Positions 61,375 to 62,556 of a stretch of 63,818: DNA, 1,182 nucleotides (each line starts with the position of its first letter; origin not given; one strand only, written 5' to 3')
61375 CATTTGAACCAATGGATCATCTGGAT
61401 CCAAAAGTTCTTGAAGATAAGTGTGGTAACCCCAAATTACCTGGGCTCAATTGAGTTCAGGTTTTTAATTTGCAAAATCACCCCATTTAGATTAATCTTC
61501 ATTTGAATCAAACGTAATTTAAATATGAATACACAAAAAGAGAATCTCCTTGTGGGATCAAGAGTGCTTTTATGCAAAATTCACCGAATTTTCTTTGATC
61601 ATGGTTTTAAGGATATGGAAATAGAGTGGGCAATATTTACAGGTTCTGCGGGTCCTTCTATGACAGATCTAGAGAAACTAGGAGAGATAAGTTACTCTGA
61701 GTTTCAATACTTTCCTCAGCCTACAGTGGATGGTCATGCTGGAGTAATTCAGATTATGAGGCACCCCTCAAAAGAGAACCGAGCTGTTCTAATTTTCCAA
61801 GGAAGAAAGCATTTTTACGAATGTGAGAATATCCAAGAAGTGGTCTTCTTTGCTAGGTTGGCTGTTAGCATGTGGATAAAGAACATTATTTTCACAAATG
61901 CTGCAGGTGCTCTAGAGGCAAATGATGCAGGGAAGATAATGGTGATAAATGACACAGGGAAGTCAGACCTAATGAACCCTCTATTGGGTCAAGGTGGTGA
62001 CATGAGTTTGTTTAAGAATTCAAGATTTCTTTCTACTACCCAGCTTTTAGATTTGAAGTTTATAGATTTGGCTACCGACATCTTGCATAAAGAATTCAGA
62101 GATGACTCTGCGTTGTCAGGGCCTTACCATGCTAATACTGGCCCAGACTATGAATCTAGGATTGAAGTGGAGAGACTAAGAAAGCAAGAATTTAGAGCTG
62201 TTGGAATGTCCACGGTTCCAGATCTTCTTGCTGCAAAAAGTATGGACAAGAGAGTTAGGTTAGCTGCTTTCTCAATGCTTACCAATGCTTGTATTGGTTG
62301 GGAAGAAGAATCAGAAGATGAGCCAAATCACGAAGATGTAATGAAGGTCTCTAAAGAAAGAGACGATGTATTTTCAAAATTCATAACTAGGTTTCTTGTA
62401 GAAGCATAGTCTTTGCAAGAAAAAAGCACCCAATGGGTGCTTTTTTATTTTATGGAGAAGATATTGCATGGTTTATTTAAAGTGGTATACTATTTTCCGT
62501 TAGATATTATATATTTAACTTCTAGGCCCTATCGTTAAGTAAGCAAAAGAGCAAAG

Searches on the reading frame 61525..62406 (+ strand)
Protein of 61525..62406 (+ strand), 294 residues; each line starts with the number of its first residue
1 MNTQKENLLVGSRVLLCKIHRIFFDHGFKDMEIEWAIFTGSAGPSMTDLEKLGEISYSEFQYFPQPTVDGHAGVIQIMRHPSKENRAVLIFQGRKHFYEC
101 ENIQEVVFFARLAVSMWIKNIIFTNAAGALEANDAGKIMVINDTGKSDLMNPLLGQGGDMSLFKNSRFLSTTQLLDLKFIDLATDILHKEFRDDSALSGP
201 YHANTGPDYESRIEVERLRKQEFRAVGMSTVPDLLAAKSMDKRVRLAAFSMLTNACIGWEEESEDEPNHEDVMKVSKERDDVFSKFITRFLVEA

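Call 47: search_protein_families(library=pfam, proteins=[window:61525-62406:+], max_evalue=0.001)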
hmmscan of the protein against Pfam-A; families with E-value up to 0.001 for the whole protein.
window:61525-62406:+ (294 aa): 1 family
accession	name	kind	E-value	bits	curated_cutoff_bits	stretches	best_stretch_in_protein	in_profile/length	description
PF01048.26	PNP_UDP_1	-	7.6e-16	58.7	25.1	1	37-291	4-232/233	Phosphorylase superfamily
